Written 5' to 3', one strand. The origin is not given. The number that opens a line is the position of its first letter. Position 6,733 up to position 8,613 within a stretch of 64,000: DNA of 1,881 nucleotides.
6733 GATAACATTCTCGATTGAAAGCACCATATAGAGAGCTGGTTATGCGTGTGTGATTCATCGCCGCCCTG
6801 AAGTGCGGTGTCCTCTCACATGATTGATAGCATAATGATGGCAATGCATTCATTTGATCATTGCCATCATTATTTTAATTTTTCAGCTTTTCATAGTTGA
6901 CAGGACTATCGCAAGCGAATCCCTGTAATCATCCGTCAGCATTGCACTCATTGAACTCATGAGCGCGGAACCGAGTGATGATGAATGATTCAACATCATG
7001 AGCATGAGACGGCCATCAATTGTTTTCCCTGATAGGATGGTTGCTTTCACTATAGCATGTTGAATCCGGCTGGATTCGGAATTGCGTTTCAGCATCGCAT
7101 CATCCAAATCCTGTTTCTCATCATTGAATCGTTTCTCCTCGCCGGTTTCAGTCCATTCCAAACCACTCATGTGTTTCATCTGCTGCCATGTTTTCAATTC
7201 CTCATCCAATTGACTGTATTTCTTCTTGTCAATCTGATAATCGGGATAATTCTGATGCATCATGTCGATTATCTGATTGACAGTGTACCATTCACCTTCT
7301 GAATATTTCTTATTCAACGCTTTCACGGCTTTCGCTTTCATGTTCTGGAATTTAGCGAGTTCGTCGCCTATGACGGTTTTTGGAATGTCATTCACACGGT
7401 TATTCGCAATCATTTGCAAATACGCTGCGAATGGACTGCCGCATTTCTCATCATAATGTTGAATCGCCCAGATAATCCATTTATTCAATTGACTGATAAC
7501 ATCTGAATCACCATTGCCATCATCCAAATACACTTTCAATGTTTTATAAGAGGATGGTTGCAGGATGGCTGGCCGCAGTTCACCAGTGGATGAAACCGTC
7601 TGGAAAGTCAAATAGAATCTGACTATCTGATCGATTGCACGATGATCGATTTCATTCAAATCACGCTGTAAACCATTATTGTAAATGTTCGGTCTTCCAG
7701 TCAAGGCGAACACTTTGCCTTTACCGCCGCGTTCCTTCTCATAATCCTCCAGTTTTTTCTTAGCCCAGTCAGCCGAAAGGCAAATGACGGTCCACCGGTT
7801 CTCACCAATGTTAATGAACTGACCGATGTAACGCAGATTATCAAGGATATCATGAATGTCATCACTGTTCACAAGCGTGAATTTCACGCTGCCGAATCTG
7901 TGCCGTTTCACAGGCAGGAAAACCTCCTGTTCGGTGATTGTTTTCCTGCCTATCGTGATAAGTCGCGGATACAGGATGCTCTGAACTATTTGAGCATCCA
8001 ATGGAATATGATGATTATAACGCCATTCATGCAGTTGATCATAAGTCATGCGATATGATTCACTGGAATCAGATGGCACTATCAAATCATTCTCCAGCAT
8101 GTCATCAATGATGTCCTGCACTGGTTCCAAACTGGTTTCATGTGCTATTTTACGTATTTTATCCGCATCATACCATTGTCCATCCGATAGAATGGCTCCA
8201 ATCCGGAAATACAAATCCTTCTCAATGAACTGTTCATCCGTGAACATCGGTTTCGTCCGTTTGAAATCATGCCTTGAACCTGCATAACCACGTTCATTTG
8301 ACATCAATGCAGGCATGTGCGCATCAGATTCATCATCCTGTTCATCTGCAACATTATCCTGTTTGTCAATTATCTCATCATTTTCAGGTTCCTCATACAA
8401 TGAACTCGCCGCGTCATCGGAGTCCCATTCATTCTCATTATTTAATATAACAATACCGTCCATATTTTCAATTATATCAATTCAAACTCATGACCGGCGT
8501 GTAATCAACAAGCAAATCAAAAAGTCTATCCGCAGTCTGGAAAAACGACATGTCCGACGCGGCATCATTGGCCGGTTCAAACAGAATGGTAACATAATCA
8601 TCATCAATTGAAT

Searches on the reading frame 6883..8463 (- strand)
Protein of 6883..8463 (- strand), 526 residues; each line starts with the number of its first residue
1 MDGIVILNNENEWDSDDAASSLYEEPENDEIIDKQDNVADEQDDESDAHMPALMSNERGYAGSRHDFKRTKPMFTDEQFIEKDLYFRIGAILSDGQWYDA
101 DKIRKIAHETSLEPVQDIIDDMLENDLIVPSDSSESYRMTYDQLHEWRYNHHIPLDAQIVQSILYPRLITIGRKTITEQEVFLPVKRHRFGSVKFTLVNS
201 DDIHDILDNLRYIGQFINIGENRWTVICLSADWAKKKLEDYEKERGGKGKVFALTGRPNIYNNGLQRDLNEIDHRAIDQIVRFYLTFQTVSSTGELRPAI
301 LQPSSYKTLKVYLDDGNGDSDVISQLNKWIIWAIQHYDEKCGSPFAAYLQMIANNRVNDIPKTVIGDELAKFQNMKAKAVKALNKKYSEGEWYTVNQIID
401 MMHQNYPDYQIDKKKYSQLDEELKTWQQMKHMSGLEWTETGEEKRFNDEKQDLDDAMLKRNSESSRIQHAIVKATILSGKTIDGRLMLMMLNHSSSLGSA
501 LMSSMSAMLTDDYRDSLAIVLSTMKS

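Call 12: search_protein_families(library=pfam, proteins=[window:6883-8463:-], max_evalue=0.01)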
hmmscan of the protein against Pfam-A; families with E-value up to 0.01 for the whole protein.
window:6883-8463:- (526 aa): 0 families

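Call 13: search_protein_families(library=ncbifam, proteins=[window:6883-8463:-], max_evalue=0.01)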
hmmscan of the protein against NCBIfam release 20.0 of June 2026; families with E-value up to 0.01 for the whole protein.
window:6883-8463:- (526 aa): 1 family
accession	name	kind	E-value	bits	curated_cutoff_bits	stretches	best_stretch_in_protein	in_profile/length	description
NF006175.0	PRK08311.2-3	subfamily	0.0067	15.9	244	0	333-379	63-109/244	RNA polymerase sigma factor SigI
